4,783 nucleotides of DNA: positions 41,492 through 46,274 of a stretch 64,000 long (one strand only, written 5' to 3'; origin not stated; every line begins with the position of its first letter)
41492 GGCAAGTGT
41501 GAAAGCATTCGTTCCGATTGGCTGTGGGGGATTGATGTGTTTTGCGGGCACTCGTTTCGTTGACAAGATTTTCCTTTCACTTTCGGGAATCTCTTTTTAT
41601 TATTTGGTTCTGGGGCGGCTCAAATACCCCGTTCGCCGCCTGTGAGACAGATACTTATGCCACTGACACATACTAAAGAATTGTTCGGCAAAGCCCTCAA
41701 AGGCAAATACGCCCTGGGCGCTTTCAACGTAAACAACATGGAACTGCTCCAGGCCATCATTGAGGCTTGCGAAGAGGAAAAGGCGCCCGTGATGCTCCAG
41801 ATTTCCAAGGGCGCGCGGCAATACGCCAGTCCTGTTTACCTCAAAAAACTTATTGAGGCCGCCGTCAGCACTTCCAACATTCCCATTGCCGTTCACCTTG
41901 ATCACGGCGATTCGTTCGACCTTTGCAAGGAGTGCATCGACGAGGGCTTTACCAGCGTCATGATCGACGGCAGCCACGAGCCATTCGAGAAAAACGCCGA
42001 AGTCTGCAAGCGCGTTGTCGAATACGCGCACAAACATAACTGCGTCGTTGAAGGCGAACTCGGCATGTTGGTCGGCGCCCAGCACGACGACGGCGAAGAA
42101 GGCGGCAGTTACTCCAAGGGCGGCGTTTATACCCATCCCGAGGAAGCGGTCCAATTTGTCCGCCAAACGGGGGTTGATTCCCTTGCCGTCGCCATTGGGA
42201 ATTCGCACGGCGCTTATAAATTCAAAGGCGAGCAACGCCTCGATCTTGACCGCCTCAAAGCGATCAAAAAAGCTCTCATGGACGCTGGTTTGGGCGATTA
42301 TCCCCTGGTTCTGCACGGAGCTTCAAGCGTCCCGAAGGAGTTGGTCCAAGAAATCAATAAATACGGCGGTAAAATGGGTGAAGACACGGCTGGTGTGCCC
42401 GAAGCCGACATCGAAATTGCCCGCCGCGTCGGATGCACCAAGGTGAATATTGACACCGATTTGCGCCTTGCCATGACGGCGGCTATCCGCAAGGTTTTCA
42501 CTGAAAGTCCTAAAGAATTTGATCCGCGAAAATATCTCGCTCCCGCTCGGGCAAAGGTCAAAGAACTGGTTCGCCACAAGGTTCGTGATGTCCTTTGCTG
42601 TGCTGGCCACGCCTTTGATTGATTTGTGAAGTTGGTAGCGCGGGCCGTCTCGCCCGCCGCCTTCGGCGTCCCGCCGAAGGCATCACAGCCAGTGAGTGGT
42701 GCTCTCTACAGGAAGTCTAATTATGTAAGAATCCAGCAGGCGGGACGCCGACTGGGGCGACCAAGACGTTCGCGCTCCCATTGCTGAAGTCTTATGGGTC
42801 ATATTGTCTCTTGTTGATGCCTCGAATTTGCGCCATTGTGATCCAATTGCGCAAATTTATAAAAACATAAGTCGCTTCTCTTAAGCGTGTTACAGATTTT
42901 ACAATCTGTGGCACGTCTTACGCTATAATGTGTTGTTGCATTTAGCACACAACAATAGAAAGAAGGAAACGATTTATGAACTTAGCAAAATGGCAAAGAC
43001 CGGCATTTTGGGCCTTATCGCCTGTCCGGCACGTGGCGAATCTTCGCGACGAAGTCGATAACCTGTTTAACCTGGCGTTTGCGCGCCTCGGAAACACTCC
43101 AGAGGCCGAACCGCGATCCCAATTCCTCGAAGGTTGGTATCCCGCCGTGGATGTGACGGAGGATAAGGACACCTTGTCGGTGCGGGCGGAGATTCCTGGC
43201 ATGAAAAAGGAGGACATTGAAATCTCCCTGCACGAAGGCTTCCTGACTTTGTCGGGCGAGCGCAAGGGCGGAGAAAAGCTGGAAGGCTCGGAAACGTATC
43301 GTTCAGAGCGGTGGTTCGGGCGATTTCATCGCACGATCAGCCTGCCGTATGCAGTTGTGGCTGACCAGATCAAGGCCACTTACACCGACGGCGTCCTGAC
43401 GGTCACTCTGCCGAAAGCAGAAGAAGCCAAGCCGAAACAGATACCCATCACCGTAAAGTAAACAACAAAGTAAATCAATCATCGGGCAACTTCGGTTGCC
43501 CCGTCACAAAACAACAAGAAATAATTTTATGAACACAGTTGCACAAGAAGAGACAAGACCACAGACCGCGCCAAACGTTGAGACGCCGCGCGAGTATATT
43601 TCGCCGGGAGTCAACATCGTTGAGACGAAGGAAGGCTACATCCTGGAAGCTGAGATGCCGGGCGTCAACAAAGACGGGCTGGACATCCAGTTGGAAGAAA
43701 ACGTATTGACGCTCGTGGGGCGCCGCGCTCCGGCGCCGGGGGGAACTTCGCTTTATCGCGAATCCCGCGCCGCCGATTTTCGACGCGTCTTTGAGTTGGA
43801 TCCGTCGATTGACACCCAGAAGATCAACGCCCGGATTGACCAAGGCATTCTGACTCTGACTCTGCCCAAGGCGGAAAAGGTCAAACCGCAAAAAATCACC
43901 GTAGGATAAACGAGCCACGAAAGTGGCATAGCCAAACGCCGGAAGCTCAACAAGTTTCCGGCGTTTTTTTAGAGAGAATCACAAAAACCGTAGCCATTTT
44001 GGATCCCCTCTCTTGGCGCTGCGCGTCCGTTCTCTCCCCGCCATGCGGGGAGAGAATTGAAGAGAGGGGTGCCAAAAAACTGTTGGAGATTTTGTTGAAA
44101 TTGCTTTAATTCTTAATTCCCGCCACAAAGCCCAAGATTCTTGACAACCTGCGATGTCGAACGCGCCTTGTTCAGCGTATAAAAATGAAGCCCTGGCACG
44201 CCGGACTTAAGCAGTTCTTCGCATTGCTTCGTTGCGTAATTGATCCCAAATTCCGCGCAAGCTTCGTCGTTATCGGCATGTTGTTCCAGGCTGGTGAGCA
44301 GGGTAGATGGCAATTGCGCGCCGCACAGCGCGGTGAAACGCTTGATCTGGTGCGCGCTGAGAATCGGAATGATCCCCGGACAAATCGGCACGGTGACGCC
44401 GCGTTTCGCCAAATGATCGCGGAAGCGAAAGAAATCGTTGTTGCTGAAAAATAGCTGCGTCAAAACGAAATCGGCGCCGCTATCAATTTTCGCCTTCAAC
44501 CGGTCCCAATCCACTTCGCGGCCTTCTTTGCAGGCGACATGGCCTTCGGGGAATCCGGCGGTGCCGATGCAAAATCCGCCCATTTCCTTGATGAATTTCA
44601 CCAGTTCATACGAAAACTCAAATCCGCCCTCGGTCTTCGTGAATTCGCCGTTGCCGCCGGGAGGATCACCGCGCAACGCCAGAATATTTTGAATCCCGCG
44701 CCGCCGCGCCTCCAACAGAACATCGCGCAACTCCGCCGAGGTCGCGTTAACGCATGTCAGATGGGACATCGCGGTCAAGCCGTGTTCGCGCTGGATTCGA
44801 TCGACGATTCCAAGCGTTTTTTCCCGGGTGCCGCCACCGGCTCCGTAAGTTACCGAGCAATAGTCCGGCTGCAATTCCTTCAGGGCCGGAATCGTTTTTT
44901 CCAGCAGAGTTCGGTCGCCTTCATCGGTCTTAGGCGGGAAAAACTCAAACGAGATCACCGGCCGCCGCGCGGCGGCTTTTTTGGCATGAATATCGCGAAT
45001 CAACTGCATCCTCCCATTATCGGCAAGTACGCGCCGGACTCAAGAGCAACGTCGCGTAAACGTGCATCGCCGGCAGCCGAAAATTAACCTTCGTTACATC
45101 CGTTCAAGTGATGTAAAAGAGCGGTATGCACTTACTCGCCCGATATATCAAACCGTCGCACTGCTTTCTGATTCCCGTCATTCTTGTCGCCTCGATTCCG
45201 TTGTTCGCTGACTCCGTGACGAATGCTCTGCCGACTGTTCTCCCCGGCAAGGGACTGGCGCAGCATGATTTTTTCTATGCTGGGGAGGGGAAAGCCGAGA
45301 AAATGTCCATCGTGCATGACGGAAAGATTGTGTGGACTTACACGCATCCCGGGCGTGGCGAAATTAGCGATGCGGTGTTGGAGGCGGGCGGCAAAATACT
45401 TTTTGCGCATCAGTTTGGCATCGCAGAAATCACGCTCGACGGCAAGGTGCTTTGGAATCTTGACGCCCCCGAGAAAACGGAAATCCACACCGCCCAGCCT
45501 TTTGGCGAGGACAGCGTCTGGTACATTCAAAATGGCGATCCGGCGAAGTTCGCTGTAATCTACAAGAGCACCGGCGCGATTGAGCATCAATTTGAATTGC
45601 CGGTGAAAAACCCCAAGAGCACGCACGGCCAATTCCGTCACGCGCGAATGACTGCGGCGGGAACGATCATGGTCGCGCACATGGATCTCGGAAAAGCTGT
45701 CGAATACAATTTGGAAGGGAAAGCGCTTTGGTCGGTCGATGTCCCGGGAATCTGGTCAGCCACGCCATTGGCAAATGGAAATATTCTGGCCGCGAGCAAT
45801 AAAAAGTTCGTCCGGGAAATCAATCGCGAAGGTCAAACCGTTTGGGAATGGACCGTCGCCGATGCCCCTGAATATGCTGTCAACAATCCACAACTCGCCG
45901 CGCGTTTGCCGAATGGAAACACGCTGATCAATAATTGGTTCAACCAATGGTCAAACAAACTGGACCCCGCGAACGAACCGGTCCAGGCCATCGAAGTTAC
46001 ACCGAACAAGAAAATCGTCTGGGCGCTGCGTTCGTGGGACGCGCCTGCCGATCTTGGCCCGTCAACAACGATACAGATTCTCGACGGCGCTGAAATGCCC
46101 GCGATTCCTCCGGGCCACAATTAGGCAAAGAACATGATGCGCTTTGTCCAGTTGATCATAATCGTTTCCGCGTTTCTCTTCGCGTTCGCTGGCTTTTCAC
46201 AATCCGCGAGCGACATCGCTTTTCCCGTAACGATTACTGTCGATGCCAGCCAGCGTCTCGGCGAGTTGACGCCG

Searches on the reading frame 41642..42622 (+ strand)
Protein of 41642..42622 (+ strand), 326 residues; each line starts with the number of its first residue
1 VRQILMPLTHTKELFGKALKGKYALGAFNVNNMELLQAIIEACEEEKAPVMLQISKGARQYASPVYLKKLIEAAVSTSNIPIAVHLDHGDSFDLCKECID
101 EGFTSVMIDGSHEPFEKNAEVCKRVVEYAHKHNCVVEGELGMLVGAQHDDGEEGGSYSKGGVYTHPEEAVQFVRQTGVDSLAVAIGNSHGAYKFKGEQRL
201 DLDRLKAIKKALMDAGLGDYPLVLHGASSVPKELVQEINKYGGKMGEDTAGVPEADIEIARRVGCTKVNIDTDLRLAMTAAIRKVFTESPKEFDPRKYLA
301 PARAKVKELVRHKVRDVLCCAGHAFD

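Call 77: search_protein_families(library=pfam, proteins=[window:41642-42622:+], max_evalue=0.00001)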
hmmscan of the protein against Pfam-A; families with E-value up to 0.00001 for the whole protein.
window:41642-42622:+ (326 aa): 1 family
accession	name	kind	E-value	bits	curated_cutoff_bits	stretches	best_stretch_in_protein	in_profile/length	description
PF01116.26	F_bP_aldolase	-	2.3e-100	336.1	25.5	1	10-319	2-273/277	Fructose-bisphosphate aldolase class-II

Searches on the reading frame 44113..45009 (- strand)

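Call 77: search_protein_families(library=pfam, proteins=[window:44113-45009:-], max_evalue=0.00001)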
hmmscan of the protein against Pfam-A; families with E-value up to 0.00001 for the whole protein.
window:44113-45009:- (298 aa): 1 family
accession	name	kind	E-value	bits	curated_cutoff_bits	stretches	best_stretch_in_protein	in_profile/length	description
PF02219.23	MTHFR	-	4.3e-94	315.5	24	1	11-293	5-287/287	Methylenetetrahydrofolate reductase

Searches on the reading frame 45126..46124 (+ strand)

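Call 77: search_protein_families(library=pfam, proteins=[window:45126-46124:+], max_evalue=0.00001)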
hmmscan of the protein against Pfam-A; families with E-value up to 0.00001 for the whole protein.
window:45126-46124:+ (332 aa): 2 families
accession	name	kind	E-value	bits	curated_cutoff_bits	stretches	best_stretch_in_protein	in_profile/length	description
PF22701.2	Mala_s_1-like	-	8.1e-11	42.5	27.5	1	83-271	4-195/195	Mal s 1 allergenic protein-like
PF13360.13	PQQ_2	-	6.1e-07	29.8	27.6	0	172-253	27-109/233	Outer membrane protein assembly factor BamB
